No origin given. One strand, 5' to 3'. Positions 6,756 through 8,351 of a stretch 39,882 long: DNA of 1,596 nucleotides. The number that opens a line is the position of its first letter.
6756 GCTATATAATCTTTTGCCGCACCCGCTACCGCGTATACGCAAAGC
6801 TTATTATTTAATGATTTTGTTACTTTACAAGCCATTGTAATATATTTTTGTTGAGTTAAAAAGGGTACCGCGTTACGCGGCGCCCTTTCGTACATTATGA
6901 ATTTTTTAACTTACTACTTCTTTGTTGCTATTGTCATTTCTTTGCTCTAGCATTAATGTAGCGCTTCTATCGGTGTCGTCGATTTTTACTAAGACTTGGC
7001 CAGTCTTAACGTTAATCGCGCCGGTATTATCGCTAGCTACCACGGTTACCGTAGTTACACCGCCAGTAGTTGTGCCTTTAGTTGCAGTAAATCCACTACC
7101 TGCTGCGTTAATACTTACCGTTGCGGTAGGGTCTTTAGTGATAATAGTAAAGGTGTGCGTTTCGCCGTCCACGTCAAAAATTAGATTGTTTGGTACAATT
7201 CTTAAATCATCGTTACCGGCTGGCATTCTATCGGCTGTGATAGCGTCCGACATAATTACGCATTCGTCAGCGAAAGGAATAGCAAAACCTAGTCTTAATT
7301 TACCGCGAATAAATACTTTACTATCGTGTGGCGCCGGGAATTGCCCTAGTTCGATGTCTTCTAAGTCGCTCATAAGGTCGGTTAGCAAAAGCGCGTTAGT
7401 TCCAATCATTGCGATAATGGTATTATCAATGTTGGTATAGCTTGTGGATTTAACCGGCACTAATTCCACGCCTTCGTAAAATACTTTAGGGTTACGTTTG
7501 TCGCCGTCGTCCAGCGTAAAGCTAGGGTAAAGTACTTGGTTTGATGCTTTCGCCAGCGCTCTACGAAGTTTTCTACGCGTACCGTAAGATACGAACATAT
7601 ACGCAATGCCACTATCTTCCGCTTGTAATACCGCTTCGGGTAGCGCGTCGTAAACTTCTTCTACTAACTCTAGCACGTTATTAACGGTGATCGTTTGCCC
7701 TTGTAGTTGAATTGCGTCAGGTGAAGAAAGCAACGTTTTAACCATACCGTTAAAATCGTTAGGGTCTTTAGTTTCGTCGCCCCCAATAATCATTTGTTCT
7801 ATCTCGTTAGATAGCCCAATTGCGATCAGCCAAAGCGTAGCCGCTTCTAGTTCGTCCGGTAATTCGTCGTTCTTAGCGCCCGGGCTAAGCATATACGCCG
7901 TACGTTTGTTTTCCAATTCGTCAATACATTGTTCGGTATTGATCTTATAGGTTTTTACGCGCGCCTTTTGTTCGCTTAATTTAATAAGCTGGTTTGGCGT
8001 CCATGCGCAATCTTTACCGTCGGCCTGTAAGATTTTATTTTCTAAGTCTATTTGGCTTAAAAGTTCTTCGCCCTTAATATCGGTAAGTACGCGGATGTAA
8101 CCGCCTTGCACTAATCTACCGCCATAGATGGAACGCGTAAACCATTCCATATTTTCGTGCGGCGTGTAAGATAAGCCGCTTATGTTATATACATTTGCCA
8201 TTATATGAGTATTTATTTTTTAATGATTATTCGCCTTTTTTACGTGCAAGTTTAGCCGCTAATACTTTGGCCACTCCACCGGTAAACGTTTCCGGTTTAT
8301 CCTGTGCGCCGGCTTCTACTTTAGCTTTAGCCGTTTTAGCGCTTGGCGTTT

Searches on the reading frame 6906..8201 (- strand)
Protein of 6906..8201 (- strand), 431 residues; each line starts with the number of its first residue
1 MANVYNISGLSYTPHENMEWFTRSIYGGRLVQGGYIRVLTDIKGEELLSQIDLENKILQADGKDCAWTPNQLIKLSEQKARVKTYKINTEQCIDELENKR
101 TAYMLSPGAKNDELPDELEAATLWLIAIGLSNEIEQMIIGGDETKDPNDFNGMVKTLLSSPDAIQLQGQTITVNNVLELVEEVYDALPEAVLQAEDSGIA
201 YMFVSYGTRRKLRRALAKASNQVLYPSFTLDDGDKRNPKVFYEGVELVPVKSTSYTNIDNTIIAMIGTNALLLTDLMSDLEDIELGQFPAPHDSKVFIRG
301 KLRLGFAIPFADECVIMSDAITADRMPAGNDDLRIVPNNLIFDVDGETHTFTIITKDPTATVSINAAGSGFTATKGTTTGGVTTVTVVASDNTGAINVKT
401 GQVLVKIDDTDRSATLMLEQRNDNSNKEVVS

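Call 11: search_protein_families(library=pfam, proteins=[window:6906-8201:-], max_evalue=0.01)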
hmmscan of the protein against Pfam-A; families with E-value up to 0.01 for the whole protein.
window:6906-8201:- (431 aa): 1 family
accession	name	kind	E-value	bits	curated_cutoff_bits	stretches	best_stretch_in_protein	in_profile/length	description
PF17963.7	Big_9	-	0.0019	19.5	23.6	1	339-400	23-85/89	Bacterial Ig domain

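Call 12: search_protein_families(library=phrogs, proteins=[window:6906-8201:-], max_evalue=0.001)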
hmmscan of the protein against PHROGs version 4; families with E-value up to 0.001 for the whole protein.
window:6906-8201:- (431 aa): 2 families
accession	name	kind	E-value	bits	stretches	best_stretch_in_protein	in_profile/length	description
phrog_11320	-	unknown function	7.4e-77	259.4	1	3-329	2-316/324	-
phrog_212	-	head and packaging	2.6e-05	24.8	1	129-250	118-214/301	major head protein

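Call 14: search_dna_similar(query=window:6906-8201:-, collection=phages, mode=protein, max_rows=25)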
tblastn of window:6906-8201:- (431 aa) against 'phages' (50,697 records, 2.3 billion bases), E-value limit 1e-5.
No match.

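Call 20: find_homologous_proteins(query=window:6906-8201:-, max_evalue=0.00001)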
Query window:6906-8201:- (431 aa): 297 proteins with E <= 0.00001 among 8000 candidates; the best 120 are listed.
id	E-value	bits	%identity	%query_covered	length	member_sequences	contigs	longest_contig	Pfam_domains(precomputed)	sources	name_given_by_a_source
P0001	7.6e-262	886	94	100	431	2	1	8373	-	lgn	-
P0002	4.0e-251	851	90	100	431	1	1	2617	-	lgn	-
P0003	6.6e-246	834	87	100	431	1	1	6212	-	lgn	-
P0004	3.2e-238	809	86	98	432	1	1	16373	-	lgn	-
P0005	1.3e-236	803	83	100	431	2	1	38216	-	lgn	-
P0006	1.4e-207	708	74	100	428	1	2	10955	-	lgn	-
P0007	3.6e-204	696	74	100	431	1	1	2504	-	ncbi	-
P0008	1.6e-200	684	73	100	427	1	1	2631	-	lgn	-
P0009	2.9e-197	674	71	100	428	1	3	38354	-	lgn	-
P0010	2.9e-195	667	71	100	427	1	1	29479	-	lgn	-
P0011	5.3e-195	666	71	99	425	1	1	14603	-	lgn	-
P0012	5.5e-191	653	70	99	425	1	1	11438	-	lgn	-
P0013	1.2e-189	649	69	100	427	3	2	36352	-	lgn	-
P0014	5.9e-189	646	68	100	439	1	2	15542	-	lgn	-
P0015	6.0e-189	646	70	100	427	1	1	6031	-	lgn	-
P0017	9.2e-188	642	69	100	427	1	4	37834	-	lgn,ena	-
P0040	3.3e-182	624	66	100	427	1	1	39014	-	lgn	-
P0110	3.5e-163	562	62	98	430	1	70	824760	-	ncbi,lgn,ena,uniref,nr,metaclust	ncbi:hypothetical protein [Bacteroides nordii]|uniref:Major capsid protein n=2 Tax=Bacteroides nordi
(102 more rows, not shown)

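Call 21: find_encoding_contigs(protein=P0005, flank=10000, max_places=2)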
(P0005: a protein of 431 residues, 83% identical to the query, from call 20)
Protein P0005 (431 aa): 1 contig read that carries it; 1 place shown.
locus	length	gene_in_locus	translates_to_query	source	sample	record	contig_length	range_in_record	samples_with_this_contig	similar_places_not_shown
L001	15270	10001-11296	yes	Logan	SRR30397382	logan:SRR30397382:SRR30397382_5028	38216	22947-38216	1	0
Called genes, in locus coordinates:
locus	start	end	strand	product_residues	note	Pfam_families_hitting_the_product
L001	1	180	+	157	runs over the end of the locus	-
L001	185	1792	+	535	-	-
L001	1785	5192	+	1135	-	-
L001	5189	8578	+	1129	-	-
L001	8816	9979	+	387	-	-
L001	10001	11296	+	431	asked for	-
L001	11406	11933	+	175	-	-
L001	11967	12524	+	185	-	-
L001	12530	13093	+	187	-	-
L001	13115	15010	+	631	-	PF13472:Lipase_GDSL_2 (weak)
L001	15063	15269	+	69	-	?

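Call 22: find_encoding_contigs(protein=P0009, flank=10000, max_places=2)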
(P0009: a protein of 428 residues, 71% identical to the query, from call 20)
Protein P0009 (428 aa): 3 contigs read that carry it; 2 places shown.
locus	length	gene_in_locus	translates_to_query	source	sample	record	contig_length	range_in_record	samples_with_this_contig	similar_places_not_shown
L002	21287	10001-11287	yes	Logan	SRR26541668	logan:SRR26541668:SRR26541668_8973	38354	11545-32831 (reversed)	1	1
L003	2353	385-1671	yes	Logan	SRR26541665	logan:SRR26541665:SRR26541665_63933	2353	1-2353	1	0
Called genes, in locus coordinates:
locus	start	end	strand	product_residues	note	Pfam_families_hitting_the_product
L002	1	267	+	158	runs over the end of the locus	-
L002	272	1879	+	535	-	-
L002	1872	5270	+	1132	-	-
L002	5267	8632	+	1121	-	-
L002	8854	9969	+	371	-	-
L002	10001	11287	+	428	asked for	-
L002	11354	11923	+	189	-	-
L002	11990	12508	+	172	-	-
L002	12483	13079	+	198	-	-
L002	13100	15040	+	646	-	-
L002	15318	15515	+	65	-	-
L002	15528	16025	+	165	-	-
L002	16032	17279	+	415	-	PF10926:DUF2800, PF12705:PDDEXK_1 (weak)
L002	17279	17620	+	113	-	-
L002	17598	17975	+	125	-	-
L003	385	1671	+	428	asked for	-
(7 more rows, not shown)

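Call 23: find_encoding_contigs(protein=P0017, flank=10000, max_places=2)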
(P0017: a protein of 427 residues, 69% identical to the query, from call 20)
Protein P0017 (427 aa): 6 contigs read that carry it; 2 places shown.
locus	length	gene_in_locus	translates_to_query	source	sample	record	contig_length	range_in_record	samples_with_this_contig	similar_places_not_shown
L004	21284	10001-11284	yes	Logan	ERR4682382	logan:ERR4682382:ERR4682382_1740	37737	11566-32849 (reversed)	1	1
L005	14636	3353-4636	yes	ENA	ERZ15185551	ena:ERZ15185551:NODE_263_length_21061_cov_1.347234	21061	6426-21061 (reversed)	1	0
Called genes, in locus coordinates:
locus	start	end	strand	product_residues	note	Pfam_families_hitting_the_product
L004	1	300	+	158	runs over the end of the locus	-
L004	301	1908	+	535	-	-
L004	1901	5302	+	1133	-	-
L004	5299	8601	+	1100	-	-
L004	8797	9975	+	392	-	PF14550:Peptidase_S78_2 (weak)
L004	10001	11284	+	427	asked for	-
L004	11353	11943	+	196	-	-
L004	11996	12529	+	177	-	-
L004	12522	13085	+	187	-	-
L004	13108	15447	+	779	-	PF08757:CotH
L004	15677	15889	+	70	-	-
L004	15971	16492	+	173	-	-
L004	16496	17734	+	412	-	PF10926:DUF2800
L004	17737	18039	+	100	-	-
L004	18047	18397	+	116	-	-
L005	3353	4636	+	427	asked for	-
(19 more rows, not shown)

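Call 24: find_encoding_contigs(protein=P0040, flank=10000, max_places=2)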
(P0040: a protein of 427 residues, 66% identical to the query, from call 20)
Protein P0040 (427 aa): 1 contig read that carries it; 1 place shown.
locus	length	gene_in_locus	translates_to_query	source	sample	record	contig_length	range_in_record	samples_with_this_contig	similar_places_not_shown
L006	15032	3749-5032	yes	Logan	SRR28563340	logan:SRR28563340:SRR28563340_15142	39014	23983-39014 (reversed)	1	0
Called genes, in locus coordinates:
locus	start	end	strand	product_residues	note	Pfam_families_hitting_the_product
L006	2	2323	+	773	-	?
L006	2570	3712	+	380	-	PF14550:Peptidase_S78_2 (weak)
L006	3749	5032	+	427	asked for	-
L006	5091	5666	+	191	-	-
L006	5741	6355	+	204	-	-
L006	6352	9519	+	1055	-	-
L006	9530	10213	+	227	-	-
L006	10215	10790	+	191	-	-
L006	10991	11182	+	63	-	-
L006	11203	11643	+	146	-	-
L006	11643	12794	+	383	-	PF10926:DUF2800, PF12705:PDDEXK_1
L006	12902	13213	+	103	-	-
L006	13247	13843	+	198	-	PF10991:Enc34_ssDNA-bd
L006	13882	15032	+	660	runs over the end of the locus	PF00476:DNA_pol_A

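Call 25: find_encoding_contigs(protein=P0110, flank=10000, max_places=2)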
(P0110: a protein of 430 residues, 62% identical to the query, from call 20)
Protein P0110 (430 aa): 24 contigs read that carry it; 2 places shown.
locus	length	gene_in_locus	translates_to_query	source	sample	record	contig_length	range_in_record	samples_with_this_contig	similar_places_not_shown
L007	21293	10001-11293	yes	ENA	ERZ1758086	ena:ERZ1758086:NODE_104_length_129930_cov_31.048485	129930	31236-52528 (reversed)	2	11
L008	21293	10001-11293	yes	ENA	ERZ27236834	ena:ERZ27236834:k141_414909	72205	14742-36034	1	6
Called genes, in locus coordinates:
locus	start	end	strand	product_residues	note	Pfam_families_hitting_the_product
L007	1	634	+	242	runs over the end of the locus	-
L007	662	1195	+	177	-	-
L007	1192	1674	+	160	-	-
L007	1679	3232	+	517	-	-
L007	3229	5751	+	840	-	-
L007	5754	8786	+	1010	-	-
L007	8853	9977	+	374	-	PF14550:Peptidase_S78_2 (faint)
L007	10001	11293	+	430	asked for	-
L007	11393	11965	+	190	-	-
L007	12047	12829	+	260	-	-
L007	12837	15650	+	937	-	PF22337:Phage_fiber_rpt (faint)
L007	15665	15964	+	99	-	-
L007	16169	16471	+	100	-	PF14114:DUF4286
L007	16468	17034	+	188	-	PF02075:RuvC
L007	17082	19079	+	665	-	PF02922:CBM_48, PF00128:Alpha-amylase, PF11852:Pullul_strch_C (weak), PF21653:pulA_all-beta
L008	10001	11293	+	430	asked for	-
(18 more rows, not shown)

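Call 60: find_encoding_contigs(protein=P0004, flank=10000, max_places=2)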
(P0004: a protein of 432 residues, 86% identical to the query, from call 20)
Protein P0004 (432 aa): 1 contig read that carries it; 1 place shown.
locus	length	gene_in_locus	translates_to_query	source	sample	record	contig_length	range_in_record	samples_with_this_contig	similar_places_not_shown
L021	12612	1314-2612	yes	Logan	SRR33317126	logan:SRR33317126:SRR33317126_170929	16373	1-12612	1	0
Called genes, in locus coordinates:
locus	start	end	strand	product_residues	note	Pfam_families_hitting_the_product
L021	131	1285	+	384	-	-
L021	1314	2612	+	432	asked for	-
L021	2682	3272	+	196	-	-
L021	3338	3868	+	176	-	-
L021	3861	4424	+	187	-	-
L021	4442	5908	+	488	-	PF00657:Lipase_GDSL (weak), PF13472:Lipase_GDSL_2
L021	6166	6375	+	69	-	-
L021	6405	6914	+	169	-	-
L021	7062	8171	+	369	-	PF10926:DUF2800, PF12705:PDDEXK_1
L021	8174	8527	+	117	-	-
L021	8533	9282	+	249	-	PF10991:Enc34_ssDNA-bd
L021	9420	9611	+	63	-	-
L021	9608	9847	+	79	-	-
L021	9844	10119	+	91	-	-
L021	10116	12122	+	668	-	PF00476:DNA_pol_A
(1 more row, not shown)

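Call 61: find_encoding_contigs(protein=P0001, flank=10000, max_places=2)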
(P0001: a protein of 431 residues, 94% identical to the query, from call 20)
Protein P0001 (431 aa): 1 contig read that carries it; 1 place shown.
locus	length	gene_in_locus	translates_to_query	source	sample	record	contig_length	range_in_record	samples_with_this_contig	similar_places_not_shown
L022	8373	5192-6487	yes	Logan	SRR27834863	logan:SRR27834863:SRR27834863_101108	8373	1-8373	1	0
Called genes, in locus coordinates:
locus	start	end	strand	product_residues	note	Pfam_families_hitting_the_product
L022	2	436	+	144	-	?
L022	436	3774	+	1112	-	-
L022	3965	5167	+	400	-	-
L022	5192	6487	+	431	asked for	-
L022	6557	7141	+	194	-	-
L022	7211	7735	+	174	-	-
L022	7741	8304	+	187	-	-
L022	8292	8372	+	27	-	?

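Call 64: find_related_loci(query=window:6906-8201:-, collection=genome_contigs, flank=10000)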
Query window:6906-8201:- (431 aa) in genome_contigs; peptide patterns used: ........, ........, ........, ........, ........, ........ (x = any residue, [..] = any of these).
42 stretches matched a pattern, but none encodes a relative of the query by tblastn (E <= 1e-3).
